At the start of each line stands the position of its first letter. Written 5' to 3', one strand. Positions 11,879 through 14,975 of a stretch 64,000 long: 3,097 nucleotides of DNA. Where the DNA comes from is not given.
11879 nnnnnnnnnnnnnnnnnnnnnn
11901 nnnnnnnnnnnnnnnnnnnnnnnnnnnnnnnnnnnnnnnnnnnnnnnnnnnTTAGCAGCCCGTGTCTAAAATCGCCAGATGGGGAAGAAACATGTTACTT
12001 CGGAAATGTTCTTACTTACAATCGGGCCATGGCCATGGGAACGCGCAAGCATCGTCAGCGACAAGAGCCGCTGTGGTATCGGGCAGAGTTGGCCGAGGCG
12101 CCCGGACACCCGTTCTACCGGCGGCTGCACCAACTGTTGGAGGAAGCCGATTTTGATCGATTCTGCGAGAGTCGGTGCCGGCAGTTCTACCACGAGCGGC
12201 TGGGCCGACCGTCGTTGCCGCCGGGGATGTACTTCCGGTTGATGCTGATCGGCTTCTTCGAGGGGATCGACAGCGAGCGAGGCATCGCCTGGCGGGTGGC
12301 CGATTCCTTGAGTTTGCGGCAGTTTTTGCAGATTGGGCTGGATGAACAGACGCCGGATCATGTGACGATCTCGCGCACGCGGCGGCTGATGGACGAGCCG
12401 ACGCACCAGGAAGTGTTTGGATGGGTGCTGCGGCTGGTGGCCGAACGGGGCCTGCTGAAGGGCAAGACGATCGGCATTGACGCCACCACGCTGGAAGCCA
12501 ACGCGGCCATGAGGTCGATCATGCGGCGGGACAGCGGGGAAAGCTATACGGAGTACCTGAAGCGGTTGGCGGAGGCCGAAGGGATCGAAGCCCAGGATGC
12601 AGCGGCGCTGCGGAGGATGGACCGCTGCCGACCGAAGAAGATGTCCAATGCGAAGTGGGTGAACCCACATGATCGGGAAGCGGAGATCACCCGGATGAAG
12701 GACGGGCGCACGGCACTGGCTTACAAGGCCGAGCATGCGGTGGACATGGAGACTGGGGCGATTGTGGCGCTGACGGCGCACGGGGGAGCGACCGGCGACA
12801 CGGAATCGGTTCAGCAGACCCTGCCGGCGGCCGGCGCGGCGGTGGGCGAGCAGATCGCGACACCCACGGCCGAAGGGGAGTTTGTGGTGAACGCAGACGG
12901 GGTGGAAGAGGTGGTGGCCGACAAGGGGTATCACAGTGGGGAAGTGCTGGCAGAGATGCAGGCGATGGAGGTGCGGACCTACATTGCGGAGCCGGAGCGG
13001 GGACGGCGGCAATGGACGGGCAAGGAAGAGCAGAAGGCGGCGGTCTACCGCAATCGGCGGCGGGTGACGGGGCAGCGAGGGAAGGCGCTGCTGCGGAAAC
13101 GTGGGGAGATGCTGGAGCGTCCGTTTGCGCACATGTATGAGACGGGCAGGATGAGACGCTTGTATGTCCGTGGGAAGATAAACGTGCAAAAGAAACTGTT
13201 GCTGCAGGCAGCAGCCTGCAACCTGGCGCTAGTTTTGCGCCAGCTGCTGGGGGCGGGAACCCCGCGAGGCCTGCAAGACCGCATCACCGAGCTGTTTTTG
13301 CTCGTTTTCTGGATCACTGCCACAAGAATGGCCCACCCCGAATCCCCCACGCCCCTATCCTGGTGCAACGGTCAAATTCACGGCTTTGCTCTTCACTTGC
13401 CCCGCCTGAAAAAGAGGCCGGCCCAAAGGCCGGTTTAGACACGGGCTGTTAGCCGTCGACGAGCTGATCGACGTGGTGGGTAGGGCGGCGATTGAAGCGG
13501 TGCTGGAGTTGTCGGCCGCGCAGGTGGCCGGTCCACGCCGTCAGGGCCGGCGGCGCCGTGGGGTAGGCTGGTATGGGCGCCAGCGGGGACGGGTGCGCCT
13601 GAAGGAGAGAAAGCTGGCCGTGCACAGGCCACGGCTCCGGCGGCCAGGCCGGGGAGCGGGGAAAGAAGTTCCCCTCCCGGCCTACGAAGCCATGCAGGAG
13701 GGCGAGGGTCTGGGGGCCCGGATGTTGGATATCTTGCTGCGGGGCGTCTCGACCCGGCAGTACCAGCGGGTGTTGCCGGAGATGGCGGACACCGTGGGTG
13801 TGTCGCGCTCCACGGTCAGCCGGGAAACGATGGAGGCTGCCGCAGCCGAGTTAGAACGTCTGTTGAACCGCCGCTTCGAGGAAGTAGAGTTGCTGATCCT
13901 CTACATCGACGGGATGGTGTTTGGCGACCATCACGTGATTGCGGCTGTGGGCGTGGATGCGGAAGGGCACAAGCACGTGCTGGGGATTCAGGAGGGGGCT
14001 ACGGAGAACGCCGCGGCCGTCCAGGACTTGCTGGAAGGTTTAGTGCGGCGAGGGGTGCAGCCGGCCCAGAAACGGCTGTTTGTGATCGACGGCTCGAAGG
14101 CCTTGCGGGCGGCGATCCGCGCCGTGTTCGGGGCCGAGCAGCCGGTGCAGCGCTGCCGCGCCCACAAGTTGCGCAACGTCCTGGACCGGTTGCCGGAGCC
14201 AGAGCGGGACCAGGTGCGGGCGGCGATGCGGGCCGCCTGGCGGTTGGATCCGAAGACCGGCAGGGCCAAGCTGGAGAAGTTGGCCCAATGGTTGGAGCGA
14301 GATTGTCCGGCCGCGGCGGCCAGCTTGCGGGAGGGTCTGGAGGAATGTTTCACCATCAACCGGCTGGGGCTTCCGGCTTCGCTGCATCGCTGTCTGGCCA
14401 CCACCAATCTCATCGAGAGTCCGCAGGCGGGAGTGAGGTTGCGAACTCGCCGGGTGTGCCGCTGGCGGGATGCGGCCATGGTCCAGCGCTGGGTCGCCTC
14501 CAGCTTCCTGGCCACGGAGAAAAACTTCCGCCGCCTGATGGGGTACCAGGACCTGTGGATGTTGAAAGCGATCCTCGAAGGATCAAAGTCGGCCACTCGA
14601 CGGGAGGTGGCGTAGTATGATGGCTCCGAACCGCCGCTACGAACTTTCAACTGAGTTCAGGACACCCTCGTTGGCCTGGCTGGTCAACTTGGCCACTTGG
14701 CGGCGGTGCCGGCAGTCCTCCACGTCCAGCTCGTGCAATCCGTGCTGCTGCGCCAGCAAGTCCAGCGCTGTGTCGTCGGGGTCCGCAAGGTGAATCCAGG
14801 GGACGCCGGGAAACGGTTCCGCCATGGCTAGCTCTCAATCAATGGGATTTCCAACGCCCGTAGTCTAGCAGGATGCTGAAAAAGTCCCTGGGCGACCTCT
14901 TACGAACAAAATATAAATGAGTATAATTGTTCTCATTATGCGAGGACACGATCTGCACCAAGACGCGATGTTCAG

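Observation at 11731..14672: Nested insertion: IS1182-family element inside the transposase gene of an IS256-family element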

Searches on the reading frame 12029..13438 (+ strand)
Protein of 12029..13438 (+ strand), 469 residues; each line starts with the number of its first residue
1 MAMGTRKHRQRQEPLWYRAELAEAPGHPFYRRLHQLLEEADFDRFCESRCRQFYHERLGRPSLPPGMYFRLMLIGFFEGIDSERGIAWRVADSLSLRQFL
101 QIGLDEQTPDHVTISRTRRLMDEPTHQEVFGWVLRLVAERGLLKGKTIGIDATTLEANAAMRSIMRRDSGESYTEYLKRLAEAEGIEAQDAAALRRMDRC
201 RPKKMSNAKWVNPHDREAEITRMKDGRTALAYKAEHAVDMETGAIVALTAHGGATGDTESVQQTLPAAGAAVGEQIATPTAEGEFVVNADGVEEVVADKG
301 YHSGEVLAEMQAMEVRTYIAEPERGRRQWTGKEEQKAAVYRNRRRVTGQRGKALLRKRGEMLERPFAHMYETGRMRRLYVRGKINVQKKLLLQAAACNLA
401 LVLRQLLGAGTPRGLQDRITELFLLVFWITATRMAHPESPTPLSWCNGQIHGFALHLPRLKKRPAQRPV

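Call 4: search_protein_families(library=pfam, proteins=[window:12029-13438:+], max_evalue=0.01)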
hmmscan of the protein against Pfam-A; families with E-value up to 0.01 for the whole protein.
window:12029-13438:+ (469 aa): 3 families
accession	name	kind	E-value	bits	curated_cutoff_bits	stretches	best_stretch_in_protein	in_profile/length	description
PF05598.16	DUF772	-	7e-18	64.9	23.1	1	59-130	1-71/74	Transposase domain (DUF772)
PF13751.12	DDE_Tnp_1_6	-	1.3e-07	32.4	25.1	1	325-400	47-122/125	Transposase DDE domain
PF01609.27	DDE_Tnp_1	-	1.8e-07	31.5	23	1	222-399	26-200/200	Transposase DDE domain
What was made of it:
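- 12029..13438 (+): Inner transposase gene, 469 aa, intact. Pfam DUF772, DDE_Tnp_1_6 and DDE_Tnp_1 (call 4).
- Checked: 12029-13438 is an uninterrupted 469-aa ORF with Pfam DUF772, DDE_Tnp_1_6 and DDE_Tnp_1 (call 4).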

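Call 6: search_protein_families(library=ncbifam, proteins=[window:12029-13438:+], max_evalue=0.001)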
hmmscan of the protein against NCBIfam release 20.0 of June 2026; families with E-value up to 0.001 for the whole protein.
window:12029-13438:+ (469 aa): 6 families
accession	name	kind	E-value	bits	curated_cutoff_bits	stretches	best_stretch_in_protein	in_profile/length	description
NF033551.1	transpos_IS1182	equivalog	8.3e-54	183.3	270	2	19-328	14-344/488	IS1182 family transposase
NF033581.1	transpos_IS5_4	equivalog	2.5e-26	92.7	140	1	50-399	18-284/285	IS5 family transposase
NF033593.1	transpos_ISNCY_1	equivalog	1e-18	67.3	325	1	33-212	19-199/444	ISNCY family transposase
NF033578.1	transpos_IS5_1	equivalog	2.4e-08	33.5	275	1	290-405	326-419/419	IS5 family transposase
NF033579.1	transpos_IS5_2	equivalog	2.5e-06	27.2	140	1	224-344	130-227/289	IS5 family transposase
NF033580.1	transpos_IS5_3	equivalog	2.6e-05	23.9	110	1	214-346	114-221/258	IS5 family transposase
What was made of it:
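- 12029..13438 (+): The best NCBIfam family is IS1182, below its cut-off (call 6).
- On IS1182 family (inner element): It is the best-scoring family, ahead of IS5_4 at 92.7 (call 6).
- On IS5 family, IS5 group (inner element): The best IS5 model, NF033581, scores 92.7 bits against a cut-off of 140 (call 6).
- The family label of the inner element falls below curated thresholds for both IS1182 and IS5 (call 6).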

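Call 9: find_homologous_proteins(query=window:12029-13435:+, max_evalue=1e-10)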
Query window:12029-13435:+ (469 aa): 8000 proteins with E <= 1e-10 among 8000 candidates; the best 120 are listed.
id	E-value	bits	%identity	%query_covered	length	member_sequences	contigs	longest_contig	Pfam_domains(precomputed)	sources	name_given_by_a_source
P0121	0.0e+0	1053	99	100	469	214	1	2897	PF01609.28,PF13751.13,PF05598.17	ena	-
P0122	1.1e-274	929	91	96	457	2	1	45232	PF01609.28,PF13751.13,PF05598.17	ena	-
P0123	5.0e-268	907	89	100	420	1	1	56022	PF01609.28,PF13751.13,PF05598.17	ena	-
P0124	3.8e-261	885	87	96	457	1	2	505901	PF01609.28,PF13751.13,PF05598.17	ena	-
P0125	3.0e-244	829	79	100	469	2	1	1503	PF01609.28,PF13751.13,PF05598.17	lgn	-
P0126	1.2e-241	821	83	95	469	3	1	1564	PF01609.28,PF13751.13,PF05598.17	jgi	jgi:transposase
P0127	8.1e-237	805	79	97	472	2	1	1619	PF01609.28,PF13751.13,PF05598.17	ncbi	-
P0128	2.8e-236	803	81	95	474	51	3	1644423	PF01609.28,PF13751.13,PF05598.17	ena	-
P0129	2.7e-234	796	80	96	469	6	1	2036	PF01609.28,PF13751.13,PF05598.17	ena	-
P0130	9.7e-229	778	75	100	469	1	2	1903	PF13751.13,PF05598.17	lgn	-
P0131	2.9e-225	767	77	95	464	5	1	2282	PF13751.13,PF05598.17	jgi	jgi:transposase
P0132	1.4e-223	761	76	95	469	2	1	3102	PF13751.13,PF05598.17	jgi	-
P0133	1.5e-223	761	80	89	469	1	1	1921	PF13751.13,PF05598.17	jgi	jgi:transposase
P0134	2.0e-222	757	79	89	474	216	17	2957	PF13751.13,PF05598.17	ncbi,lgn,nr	ncbi:MAG TPA: transposase [Terriglobales bacterium]|nr:transposase [Terriglobales bacterium]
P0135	3.1e-222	757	75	94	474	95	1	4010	PF13751.13,PF05598.17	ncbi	-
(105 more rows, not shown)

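Call 11: find_encoding_contigs(protein=window:12029-13438:+, flank=3000, max_places=10)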
Protein window:12029-13438:+ (469 aa): 20 contigs read that carry it; 10 places shown.
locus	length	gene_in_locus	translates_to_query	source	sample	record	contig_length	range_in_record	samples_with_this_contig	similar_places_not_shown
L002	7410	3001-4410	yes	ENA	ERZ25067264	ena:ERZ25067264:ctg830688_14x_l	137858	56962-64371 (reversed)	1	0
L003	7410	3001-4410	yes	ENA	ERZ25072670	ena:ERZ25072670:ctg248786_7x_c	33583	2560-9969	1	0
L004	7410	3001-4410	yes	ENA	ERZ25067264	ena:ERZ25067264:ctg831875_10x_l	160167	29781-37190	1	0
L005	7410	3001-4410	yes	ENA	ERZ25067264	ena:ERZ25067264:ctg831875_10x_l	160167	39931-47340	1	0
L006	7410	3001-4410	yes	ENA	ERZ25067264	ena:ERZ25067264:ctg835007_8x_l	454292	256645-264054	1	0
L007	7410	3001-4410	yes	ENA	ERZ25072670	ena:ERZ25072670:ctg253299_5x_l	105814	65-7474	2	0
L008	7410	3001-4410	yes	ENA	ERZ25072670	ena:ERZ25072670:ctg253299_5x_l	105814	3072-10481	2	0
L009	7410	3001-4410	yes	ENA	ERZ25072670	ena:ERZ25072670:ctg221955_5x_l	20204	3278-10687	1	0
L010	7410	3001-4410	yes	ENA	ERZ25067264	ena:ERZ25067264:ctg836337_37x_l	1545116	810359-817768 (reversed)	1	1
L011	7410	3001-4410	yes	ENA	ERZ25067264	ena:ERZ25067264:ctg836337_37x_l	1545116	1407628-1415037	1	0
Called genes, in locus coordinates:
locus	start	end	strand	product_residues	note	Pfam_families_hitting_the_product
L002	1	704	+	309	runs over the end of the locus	-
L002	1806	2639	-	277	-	PF04796:RepA_C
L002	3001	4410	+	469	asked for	PF05598:DUF772, PF01609:DDE_Tnp_1 (weak), PF13751:DDE_Tnp_1_6 (weak)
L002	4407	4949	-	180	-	PF13505:OMP_b-brl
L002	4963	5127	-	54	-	-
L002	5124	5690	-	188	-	-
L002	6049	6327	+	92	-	PF01527:HTH_Tnp_1, PF13384:HTH_23 (weak)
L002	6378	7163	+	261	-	PF13276:HTH_21, PF00665:rve, PF13683:rve_3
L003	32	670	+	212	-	PF05598:DUF772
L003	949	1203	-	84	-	-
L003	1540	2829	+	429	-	PF01833:TIG (weak)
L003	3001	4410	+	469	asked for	PF05598:DUF772, PF01609:DDE_Tnp_1 (weak), PF13751:DDE_Tnp_1_6 (weak)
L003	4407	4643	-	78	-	-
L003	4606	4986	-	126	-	-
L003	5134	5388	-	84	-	PF13683:rve_3 (weak)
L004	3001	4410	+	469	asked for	PF05598:DUF772, PF01609:DDE_Tnp_1 (weak), PF13751:DDE_Tnp_1_6 (weak)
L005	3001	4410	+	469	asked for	PF05598:DUF772, PF01609:DDE_Tnp_1 (weak), PF13751:DDE_Tnp_1_6 (weak)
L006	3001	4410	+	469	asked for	PF05598:DUF772, PF01609:DDE_Tnp_1 (weak), PF13751:DDE_Tnp_1_6 (weak)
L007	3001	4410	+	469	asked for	PF05598:DUF772, PF01609:DDE_Tnp_1 (weak), PF13751:DDE_Tnp_1_6 (weak)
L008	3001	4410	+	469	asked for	PF05598:DUF772, PF01609:DDE_Tnp_1 (weak), PF13751:DDE_Tnp_1_6 (weak)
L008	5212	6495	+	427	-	PF00872:Transposase_mut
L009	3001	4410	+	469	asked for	PF05598:DUF772, PF01609:DDE_Tnp_1 (weak), PF13751:DDE_Tnp_1_6 (weak)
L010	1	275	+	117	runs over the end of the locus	PF03626:COX4_pro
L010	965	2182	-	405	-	PF07244:POTRA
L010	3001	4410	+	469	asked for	PF05598:DUF772, PF01609:DDE_Tnp_1 (weak), PF13751:DDE_Tnp_1_6 (weak)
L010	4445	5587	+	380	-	PF00872:Transposase_mut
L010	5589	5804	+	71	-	-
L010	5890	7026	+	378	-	PF05598:DUF772, PF01609:DDE_Tnp_1, PF13751:DDE_Tnp_1_6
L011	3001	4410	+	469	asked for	PF05598:DUF772, PF01609:DDE_Tnp_1 (weak), PF13751:DDE_Tnp_1_6 (weak)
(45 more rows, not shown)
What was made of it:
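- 12029..13438 (+): The identical protein is found on at least 20 contigs (call 11).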

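Call 28: search_dna_similar(query=window:12029-13435:+, collection=plasmids, mode=protein, max_rows=25)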
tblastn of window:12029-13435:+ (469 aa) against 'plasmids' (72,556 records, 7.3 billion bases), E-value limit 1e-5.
Records with a match: 1635; places in all: 1909; records where one place covers at least 80% of the query: 10.
Best place of each record, by identity: <60% 1635.
By first word of the organism name: Escherichia 266; Enterococcus 235; Klebsiella 211; Bacillus 151; Sinorhizobium 94; Pseudomonas 56; Acinetobacter 55; Salmonella 50; Enterobacter 44; Citrobacter 42; and 97 more.
By predicted mobility (MOB-suite, as given by PLSDB): conjugative 1007; non-mobilizable 394; mobilizable 234.
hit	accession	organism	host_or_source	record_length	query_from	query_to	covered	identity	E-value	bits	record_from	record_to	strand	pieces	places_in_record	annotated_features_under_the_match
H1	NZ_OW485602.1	Rhodovastum atsumiense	-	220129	1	418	89%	48.1%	2e-107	357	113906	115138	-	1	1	transposase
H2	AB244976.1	uncultured bacterium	-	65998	1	426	91%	46.4%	3e-106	353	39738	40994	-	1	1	tnp: IS5 family transposase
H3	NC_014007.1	Sphingobium indicum UT26S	-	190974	1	426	91%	46.4%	3e-106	353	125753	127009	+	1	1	transposase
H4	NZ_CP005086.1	Sphingobium sp. TKS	-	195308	1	426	91%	46.4%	3e-106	353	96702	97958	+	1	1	transposase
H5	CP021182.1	Rhizorhabdus wittichii DC-6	activated sludge of a wastewater ...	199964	1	426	91%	46.4%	3e-106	353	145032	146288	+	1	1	DDE transposase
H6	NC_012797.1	Solidesulfovibrio magneticus RS-1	-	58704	20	414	84%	49.7%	5e-105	350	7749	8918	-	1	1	transposase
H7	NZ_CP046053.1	Methylocystis heyeri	cell culture,Sphagnum peat bog lake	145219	19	413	84%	48.7%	1e-107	358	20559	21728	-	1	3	transposase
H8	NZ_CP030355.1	Novosphingobium sp. P6W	cell culture,podzolic fallow soil ...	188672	19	426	87%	46.6%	4e-103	344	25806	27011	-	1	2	transposase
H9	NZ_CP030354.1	Novosphingobium sp. P6W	cell culture,podzolic fallow soil ...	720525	19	426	84%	46.6%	1e-85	344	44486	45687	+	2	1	transposase (x2)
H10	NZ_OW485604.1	Rhodovastum atsumiense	-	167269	108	420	67%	45.7%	4e-63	229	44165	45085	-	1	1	transposase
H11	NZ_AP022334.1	Methylosinus sp. C49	-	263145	168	427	54%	45.1%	3e-37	182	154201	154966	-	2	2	transposase (x2)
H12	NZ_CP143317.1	Methylocystis iwaonis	cell culture,rice rhizosphere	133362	15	226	45%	50.0%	1e-49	224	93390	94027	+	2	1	hypothetical protein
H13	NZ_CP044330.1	Methylocystis rosea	-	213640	49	265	46%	45.3%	4e-27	198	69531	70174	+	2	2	transposase | hypothetical protein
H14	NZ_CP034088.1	Methylocystis rosea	cell culture,groundwater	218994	49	265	46%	45.3%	4e-27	198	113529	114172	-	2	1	transposase | hypothetical protein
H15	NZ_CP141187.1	Hymenobacter sp. GOD-10R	single cell,Crepidiastrum sonchifolium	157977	25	354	70%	28.7%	2e-18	96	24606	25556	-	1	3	transposase (x2)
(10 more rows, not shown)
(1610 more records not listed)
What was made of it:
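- On IS1182 family (inner element): The closest PGAP-annotated relatives are unclassified 'transposase' (call 28).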

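Call 36: find_related_loci(query=window:12029-13435:+, collection=genome_contigs, flank=2500)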
Query window:12029-13435:+ (469 aa) in genome_contigs; peptide patterns used: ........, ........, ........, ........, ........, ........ (x = any residue, [..] = any of these).
244 stretches matched a pattern; 216 encode a relative of the query (tblastn E <= 1e-3); the best 80 are kept; 80 distinct loci.
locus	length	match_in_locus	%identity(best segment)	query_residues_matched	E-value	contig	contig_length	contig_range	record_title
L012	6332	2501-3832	66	1-443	0e+0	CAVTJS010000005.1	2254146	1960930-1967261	MAG: Bryobacterales bacterium isolate MFD05580.bin.2.3 genome assembly, contig: contig_23959, whole genome shotgun seque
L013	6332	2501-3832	66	1-443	0e+0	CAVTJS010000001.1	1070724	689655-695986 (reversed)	MAG: Bryobacterales bacterium isolate MFD05580.bin.2.3 genome assembly, contig: contig_11359, whole genome shotgun seque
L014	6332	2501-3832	66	1-443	0e+0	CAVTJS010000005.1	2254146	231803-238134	MAG: Bryobacterales bacterium isolate MFD05580.bin.2.3 genome assembly, contig: contig_23959, whole genome shotgun seque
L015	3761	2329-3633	60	1-431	3e-178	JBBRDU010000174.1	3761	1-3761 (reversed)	MAG: Chthoniobacterales bacterium isolate Co_metawrap_2469 Cmw_2469_k141_22275966_length_3761_cov_13.0000, whole genome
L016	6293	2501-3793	60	1-429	3e-170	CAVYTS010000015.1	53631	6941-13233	MAG: uncultured Acidobacteriaceae bacterium isolate MFD05521.bin.1.38 genome assembly, contig: contig_20280, whole genom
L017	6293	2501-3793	60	1-429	3e-170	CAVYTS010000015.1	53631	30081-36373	MAG: uncultured Acidobacteriaceae bacterium isolate MFD05521.bin.1.38 genome assembly, contig: contig_20280, whole genom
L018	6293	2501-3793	60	1-429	3e-170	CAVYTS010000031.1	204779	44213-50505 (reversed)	MAG: uncultured Acidobacteriaceae bacterium isolate MFD05521.bin.1.38 genome assembly, contig: contig_5861, whole genome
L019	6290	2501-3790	60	1-429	1e-168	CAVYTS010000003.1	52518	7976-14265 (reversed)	MAG: uncultured Acidobacteriaceae bacterium isolate MFD05521.bin.1.38 genome assembly, contig: contig_114657, whole geno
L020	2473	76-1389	58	1-431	3e-180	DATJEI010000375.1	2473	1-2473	MAG TPA_asm: Bryobacteraceae bacterium isolate SMAG_U15429 k141_6445467, whole genome shotgun sequence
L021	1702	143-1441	59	1-429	0e+0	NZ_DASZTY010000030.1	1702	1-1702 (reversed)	MAG: Hyphomicrobium sp. isolate SMAG_U6089 k141_287188, whole genome shotgun sequence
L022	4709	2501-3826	58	1-441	1e-167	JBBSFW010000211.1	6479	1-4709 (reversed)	MAG: Terriglobales bacterium isolate LS2_sbin.17 LS2_sbin.17_K_388687_L_6479_cov_10.1392, whole genome shotgun sequence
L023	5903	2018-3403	59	1-448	3e-166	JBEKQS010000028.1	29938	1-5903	MAG: Bryobacteraceae bacterium isolate SPRUCE 493 SPRUCE_493_28, whole genome shotgun sequence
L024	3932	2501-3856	58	1-440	7e-168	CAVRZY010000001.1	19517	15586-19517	MAG: uncultured Acidobacteriota bacterium isolate MFD04408.bin.3.357 genome assembly, contig: contig_100054, whole genom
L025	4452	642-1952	61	1-431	3e-166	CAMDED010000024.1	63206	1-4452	MAG: Candidatus Sulfopaludibacter sp. SbA3 isolate MaH-04nov19-243 genome assembly, contig: MaH-04nov19-C846, whole geno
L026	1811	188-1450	61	1-417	8e-180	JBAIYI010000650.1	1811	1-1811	MAG: Terriglobales bacterium isolate bin_71_1 c_000013227736, whole genome shotgun sequence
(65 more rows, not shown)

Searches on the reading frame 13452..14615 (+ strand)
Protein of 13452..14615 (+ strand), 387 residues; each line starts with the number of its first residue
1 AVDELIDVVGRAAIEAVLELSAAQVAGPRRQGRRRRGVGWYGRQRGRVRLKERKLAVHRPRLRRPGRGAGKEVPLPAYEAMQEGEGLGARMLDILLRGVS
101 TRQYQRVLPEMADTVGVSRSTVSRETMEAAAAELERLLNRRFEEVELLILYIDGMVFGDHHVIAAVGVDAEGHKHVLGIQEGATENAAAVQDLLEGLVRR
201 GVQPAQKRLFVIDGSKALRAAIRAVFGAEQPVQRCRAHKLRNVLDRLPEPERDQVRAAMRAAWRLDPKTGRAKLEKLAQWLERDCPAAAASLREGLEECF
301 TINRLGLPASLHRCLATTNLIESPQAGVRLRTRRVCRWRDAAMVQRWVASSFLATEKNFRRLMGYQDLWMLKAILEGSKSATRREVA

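Call 4: search_protein_families(library=pfam, proteins=[window:13452-14615:+], max_evalue=0.01)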
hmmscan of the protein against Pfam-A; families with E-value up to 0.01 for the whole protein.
window:13452-14615:+ (387 aa): 2 families
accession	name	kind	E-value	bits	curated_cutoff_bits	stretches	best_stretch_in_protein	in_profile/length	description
PF00872.24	Transposase_mut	-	5.9e-39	134.5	21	1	2-359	22-376/379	Transposase, Mutator family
PF20432.4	Xre-like-HTH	-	0.0077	16.9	25.8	0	110-136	28-52/63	Antitoxin Xre-like helix-turn-helix domain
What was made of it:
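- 13453..14615 (+): 3' fragment of the outer transposase gene: the rest of codon 43 to codon 429, plus the stop. Gene callers report it as a 380-aa ORF from GTG 13473. Pfam Transposase_mut, E 5.9e-39, profile positions 22-376 (call 4).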

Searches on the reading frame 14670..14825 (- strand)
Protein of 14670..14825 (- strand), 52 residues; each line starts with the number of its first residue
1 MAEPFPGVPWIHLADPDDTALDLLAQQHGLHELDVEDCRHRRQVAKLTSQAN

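Call 34: search_protein_families(library=pfam, proteins=[window:14670-14825:-], max_evalue=1)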
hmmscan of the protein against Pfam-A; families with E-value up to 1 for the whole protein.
window:14670-14825:- (52 aa): 1 family
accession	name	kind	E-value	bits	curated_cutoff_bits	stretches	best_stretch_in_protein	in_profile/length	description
PF01544.23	CorA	-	0.0008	19.2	27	1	8-50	4-46/292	CorA-like Mg2+ transporter protein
